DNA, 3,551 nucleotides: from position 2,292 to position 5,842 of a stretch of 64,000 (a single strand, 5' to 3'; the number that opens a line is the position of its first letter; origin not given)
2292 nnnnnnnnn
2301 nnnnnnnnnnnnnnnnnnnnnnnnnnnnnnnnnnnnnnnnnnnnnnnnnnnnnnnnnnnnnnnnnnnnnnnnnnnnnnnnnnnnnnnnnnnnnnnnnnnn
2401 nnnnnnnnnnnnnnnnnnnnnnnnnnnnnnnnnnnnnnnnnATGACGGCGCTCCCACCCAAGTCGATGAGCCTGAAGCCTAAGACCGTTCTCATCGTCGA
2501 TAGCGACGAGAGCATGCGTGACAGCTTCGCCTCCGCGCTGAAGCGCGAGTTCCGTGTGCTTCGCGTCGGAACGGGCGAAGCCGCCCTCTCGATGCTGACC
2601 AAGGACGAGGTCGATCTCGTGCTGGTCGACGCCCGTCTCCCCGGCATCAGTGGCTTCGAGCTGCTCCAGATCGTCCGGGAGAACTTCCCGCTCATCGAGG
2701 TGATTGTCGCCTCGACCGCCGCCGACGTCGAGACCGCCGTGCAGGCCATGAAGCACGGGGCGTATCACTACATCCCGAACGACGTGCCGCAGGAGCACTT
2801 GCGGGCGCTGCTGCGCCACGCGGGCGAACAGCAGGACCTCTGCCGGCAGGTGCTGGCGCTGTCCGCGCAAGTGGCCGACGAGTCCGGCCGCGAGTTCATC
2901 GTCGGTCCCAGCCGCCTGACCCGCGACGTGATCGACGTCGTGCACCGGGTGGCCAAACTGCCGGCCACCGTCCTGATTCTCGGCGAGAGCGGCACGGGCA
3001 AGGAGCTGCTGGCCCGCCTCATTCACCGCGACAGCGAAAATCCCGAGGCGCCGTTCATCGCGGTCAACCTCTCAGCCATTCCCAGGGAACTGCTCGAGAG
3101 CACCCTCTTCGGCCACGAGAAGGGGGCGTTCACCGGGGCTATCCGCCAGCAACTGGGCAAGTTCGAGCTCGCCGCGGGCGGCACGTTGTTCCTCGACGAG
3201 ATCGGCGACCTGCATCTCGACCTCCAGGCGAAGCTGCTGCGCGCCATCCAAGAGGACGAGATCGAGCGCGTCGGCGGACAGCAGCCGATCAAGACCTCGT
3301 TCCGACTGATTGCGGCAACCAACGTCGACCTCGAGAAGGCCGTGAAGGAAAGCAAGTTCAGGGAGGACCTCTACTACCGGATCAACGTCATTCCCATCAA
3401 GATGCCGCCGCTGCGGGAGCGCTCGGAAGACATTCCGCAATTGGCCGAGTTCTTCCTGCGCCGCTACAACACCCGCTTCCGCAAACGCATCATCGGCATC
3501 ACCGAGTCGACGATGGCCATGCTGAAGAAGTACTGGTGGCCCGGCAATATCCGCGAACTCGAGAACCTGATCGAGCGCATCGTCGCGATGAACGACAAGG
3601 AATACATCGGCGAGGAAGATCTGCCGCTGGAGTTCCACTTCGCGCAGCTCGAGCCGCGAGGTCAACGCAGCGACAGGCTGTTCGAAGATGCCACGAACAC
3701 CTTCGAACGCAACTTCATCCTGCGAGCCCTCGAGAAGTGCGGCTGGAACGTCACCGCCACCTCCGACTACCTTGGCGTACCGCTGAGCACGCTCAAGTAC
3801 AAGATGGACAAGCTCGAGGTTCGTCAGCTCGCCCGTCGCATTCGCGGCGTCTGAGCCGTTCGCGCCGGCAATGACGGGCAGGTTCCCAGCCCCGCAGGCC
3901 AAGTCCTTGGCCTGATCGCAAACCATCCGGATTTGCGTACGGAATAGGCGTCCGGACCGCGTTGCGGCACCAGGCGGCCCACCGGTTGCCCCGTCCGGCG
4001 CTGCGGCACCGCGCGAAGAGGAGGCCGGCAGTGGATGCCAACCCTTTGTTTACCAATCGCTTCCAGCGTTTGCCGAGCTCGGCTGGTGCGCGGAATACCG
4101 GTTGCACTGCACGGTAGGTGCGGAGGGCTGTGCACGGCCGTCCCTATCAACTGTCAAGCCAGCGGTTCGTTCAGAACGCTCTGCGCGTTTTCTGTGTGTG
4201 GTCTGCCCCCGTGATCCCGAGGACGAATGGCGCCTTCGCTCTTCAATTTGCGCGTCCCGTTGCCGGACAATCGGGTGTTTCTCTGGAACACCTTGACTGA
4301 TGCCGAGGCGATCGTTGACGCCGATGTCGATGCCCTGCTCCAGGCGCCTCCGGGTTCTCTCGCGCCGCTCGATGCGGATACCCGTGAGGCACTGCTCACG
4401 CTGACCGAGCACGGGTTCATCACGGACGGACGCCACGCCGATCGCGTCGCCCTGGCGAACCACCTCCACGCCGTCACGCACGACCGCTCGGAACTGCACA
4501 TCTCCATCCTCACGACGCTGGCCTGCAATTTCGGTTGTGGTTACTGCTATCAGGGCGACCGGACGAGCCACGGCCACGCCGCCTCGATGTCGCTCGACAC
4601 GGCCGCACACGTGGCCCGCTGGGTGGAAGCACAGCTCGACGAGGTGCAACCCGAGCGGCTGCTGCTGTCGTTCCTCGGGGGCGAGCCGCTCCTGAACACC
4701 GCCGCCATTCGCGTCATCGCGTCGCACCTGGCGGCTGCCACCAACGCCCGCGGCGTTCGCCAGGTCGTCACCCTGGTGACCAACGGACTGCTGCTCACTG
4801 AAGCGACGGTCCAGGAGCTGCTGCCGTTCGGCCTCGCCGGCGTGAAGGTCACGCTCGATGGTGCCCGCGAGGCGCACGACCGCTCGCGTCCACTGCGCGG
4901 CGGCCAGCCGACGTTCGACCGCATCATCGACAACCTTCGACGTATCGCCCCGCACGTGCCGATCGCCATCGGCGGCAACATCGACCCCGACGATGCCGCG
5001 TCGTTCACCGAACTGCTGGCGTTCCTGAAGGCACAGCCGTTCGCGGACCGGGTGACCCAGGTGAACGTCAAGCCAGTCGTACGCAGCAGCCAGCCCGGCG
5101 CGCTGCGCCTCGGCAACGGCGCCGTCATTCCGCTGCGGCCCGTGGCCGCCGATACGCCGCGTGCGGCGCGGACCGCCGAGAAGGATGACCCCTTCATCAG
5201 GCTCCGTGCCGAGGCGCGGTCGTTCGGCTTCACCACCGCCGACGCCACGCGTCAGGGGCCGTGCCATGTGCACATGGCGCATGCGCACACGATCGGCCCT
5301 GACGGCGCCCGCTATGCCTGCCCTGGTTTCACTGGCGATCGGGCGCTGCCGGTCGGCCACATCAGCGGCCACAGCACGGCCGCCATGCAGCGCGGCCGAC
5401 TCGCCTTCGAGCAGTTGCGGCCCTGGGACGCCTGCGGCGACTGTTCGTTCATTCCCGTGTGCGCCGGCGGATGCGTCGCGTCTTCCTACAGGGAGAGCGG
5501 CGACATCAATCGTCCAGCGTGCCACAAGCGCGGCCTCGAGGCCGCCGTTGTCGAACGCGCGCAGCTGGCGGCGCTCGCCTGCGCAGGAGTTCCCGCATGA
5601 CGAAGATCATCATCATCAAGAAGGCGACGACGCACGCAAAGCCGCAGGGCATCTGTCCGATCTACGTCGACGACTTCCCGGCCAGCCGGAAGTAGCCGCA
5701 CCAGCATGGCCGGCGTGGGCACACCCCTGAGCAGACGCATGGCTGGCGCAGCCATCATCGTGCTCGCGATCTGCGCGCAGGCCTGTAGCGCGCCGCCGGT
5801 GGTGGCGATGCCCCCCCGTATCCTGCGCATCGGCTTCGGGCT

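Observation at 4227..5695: RRE-bearing radical SAM/SPASM enzyme with a translationally coupled 32-aa ORF: candidate new RiPP precursor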

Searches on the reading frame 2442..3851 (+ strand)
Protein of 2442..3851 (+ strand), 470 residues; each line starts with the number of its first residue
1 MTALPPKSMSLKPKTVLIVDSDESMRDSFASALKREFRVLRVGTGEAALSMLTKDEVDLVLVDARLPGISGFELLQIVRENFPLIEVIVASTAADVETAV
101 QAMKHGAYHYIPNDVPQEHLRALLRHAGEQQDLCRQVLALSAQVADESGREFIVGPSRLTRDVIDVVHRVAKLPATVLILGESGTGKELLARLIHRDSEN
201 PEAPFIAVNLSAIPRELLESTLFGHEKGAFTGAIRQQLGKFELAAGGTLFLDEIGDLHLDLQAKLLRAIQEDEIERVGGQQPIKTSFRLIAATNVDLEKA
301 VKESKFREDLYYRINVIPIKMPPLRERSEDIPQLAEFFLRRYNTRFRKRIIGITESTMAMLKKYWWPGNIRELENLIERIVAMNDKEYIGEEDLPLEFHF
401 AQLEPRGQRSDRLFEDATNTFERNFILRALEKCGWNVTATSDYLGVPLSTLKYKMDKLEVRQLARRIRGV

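Call 43: search_protein_families(library=pfam, proteins=[window:2442-3851:+], max_evalue=0.001)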
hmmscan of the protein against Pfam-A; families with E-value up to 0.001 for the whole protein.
window:2442-3851:+ (470 aa): 10 families
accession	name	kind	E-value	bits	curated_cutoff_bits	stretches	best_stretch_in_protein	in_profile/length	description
PF00158.32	Sigma54_activat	-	3e-68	229.2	20.2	1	154-320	2-168/168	Sigma-54 interaction domain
PF25601.1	AAA_lid_14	-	4.4e-27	94.2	27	1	325-404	1-80/87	AAA+ ATPase lid domain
PF00072.30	Response_reg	-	2.2e-20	73.3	30.2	1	16-124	1-110/111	Response regulator receiver domain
PF14532.12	Sigma54_activ_2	-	1.7e-19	70.9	25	1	155-324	2-138/138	Sigma-54 interaction domain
PF02954.25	HTH_8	-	4.5e-11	42.7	22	1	421-458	5-42/42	Bacterial regulatory protein, Fis family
PF07728.20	AAA_5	-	2.6e-08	34.4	22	1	177-297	2-125/139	AAA domain (dynein-related subfamily)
PF00004.35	AAA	-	1.6e-05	25.8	21.2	1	177-295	1-110/131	ATPase family associated with various cellular activities (AAA)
PF07724.20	AAA_2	-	0.00013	22.5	27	1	175-306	4-136/166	AAA domain (Cdc48 subfamily)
PF01078.27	Mg_chelatase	-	0.00062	19.7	20.3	0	232-295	93-158/207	Magnesium chelatase, subunit ChlI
PF23198.2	PDE8A_N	-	0.00098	19.5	29.6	0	12-67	9-65/147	PDE8A-like, N-terminal domain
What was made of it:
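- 2442..3854 (+): σ54-dependent response regulator of the NtrC/AtoC type (REC, AAA+ σ54-interaction domain, HTH_8). Pfam finds Response_reg, Sigma54_activat (3e-68), AAA_lid_14 and HTH_8 (call 43).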

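Call 61: search_protein_families(library=ncbifam, proteins=[window:2442-3851:+], max_evalue=1e-20)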
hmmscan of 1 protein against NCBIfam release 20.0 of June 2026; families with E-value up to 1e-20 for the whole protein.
window:2442-3851:+ (470 aa): 25 families
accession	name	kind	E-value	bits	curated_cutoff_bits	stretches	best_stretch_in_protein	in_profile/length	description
NF008469.0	PRK11361.1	equivalog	4.5e-121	404.7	714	1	14-458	5-454/461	acetoacetate metabolism transcriptional regulator AtoC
TIGR01818.1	ntrC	equivalog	1.2e-118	396.8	558.6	1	16-411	1-394/463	nitrogen regulation protein NR(I)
TIGR02915.1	PEP_resp_reg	equivalog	1.1e-109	367.2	502.6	1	16-460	1-444/445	PEP-CTERM-box response regulator transcription factor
TIGR01817.1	nifA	equivalog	5.1e-109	365.4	528.85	1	139-395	184-439/534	nif-specific transcriptional activator NifA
NF041552.1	TF_PrdR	equivalog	1.6e-104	350.3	795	1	141-457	255-575/577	sigma-54 dependent transcriptional regulator PrdR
NF007689.0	PRK10365.1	equivalog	9.6e-102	341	760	1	16-455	8-439/441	sigma-54-dependent response regulator transcription factor ZraR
NF050807.1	TransRegFlbDCaul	equivalog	8.3e-100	334.8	750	1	27-458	15-438/454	sigma-54-dependent transcriptional regulator FlbD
NF008176.1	PRK10923.1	equivalog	6.5e-98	328.3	620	1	15-404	5-391/469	nitrogen regulation protein NR(I)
NF051870.1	NAssimRespRegNtrX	equivalog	2.4e-96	323.4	600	1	15-459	3-451/452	nitrogen assimilation response regulator NtrX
NF041946.1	LuxO_transreg_Vib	equivalog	9.9e-96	321.3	800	1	36-398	20-380/463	quorum-sensing sigma-54 dependent transcriptional regulator LuxO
NF038308.1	RNA_repair_RtcR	equivalog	3.1e-95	320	650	1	94-462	121-515/530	RNA repair transcriptional activator RtcR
NF011695.0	PRK15115.1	equivalog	2.1e-91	307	763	1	9-442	2-420/445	two-component system response regulator GlrR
NF003451.0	PRK05022.1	equivalog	3.8e-91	306.3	476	1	144-461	183-511/512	nitric oxide reductase transcriptional regulator NorR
NF049963.1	RespRegFlgRCampy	domain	9.7e-89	298.2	750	1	16-458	3-427/429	fla regulon two-component system response regulator FlgR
NF041906.1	V4R_TF_MobR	exception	9.2e-86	288.5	999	1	154-457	235-543/544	phenol degradation transcriptional regulator MobR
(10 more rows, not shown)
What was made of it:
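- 2442..3854 (+): The best NCBIfam hits are AtoC, NtrC and PEP-CTERM RR, all below their cut-offs (call 61).
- The regulator has a σ54-interaction domain (calls 43, 61).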

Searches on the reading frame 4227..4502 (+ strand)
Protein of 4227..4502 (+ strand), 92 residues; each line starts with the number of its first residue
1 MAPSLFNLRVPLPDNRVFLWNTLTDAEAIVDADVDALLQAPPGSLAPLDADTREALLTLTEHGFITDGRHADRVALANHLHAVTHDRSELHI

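Call 65: search_protein_families(library=pfam, proteins=[window:4227-4502:+], max_evalue=10)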
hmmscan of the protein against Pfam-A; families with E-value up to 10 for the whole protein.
seq(92 aa): 0 families
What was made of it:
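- Tried and rejected: Pfam on five N-terminal domains found nothing (call 65).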

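Call 68: search_solved_structures(query=A5, max_evalue=10, show_alignments=3)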
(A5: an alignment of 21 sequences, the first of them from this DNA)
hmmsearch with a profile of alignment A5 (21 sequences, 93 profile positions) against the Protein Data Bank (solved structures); distinct sequences matched with E-value up to 10: 6.
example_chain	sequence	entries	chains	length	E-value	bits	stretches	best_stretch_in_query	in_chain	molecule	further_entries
5ui5_I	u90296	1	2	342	0.51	13.8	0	29-72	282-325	RNA polymerase sigma factor RpoN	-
1lj9_A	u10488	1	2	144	0.55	13.7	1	51-83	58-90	transcriptional regulator SlyA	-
1p4x_A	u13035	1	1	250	0.64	13.5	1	50-90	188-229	staphylococcal accessory regulator A homologue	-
2lta_A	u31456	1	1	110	1.5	12.3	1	50-93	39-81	De novo designed protein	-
9hny_DB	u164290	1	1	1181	1.5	12.3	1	14-83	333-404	mS49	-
3s2w_A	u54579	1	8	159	1.8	12.1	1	51-83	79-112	Transcriptional regulator, MarR family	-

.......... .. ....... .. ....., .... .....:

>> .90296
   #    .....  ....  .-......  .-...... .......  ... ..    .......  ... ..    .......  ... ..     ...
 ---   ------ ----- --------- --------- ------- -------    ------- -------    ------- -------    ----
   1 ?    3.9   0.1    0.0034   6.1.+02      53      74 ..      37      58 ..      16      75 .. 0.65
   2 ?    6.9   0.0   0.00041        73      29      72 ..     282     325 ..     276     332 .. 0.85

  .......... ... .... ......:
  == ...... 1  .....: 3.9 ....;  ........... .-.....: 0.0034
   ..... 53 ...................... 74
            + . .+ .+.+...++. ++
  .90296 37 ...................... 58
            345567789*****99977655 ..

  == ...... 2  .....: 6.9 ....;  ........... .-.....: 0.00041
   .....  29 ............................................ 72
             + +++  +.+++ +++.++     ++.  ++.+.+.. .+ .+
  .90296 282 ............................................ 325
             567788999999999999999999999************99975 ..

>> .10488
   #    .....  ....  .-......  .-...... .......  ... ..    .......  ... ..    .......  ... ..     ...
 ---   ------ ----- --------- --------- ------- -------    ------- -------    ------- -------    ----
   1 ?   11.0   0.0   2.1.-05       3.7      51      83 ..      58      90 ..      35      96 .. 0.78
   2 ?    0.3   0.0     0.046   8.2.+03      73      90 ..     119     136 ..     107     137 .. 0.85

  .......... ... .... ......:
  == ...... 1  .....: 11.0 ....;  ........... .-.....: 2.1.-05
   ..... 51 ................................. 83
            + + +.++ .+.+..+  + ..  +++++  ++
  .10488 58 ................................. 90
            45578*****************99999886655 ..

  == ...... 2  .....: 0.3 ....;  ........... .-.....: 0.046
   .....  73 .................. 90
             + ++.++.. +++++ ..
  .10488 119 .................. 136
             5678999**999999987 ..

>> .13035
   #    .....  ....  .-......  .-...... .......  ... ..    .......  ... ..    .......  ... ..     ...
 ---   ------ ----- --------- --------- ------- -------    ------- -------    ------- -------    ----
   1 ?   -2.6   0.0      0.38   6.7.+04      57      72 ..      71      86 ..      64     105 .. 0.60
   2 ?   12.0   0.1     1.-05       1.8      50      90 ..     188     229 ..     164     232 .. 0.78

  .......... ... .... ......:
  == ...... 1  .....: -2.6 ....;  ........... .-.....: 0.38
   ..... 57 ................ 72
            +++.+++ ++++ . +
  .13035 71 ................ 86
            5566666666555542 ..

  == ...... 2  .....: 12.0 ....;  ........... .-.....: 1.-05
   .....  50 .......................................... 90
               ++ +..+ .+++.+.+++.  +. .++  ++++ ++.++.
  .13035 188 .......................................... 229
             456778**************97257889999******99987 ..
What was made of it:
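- On RRE-dependent radical SAM/SPASM RiPP maturases: At the sequence level, Pfam found no PqqD match, and a PDB profile search gave only insignificant MarR/SlyA winged-helix hits (calls 65, 68).
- Pfam and a PDB profile search of residues 1-92 found nothing significant (calls 65, 68).
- Tried and rejected: A PDB profile search gave only insignificant winged-helix hits (call 68).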

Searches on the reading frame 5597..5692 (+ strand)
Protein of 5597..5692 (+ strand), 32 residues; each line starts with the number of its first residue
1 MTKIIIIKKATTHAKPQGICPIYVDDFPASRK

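Call 3: search_protein_families(library=pfam, proteins=[window:5597-5692:+], max_evalue=0.01)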
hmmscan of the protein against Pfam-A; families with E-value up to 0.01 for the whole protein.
window:5597-5692:+ (32 aa): 0 families

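Call 4: search_protein_families(library=ncbifam, proteins=[window:5597-5692:+], max_evalue=0.01)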
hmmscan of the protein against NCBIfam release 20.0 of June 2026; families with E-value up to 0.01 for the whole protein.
window:5597-5692:+ (32 aa): 0 families

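Call 5: search_protein_families(library=ncbifam, proteins=[window:5597-5692:+], max_evalue=10)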
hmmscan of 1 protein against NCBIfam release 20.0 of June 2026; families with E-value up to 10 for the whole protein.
seq(32 aa): 0 families

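Call 34: list_cluster_members(proteins=[window:5597-5692:+, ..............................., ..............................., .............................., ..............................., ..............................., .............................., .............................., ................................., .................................])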
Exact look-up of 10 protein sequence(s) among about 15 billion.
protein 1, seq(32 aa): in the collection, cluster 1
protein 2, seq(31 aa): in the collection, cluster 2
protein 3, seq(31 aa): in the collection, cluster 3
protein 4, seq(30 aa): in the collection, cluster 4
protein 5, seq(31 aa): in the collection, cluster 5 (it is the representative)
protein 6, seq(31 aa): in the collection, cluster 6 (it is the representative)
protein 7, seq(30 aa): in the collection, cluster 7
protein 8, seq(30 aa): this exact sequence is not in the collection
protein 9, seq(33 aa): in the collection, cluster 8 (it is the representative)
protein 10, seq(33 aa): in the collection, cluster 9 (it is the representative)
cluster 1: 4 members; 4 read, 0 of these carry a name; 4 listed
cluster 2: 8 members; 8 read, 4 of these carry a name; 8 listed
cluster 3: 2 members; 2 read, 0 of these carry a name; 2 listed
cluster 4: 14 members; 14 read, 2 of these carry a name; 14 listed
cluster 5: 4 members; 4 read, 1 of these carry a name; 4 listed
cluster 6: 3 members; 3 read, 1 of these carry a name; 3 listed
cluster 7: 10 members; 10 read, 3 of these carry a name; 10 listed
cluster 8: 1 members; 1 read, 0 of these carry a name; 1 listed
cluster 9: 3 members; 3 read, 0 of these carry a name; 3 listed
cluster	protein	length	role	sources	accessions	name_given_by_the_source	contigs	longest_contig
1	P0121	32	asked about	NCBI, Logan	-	-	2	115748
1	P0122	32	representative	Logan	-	-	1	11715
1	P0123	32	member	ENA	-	-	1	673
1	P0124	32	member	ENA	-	-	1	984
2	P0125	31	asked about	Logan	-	-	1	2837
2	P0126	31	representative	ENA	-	-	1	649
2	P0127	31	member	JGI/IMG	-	hypothetical protein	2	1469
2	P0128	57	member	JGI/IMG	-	hypothetical protein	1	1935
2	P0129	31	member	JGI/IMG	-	hypothetical protein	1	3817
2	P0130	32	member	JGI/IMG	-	hypothetical protein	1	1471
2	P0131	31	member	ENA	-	-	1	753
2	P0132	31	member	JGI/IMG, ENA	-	-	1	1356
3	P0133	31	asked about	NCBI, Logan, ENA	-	-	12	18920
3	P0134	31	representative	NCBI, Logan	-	-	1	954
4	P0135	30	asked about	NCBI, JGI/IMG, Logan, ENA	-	-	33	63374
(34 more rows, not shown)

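Call 49: search_protein_representatives(alignment_id=A4)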
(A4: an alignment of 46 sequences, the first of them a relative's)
Query: 46 sequences, 31 profile positions. Proteins with E-value up to 0.001 (for the whole library): 107; up to 1e-10: 12; up to 1e-30: 0. The best 107 are listed.
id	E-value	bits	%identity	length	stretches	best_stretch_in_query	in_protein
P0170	1.2e-13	66.4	-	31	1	1-31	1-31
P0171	1.2e-13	66.4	-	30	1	1-31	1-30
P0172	1.2e-12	63.2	-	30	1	1-31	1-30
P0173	1.2e-12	63.2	-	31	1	1-31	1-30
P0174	1.6e-12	62.8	-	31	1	1-31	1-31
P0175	2.4e-12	62.2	-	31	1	1-31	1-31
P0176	2.7e-12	62.1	-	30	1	1-31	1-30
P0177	5.4e-12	61.1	-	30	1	1-31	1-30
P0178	9.0e-12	60.4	-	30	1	1-31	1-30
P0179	1.9e-11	59.4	-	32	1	1-27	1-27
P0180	3.6e-11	58.5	-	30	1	1-31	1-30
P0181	4.8e-11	58.1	-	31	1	1-31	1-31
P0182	1.1e-10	56.9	-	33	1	1-28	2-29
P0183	1.8e-10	56.2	-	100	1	1-28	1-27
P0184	2.5e-10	55.8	-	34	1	1-28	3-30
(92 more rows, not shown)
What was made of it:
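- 5597..5695 (+): 32-aa precursor peptide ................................. Leader about residues 1-13, conserved K15-P16, C20, variable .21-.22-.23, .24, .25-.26, basic tail. A profile search found 107 clusters at 50% identity among 1.84 billion representatives, nearly all 30-34 aa (call 49).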
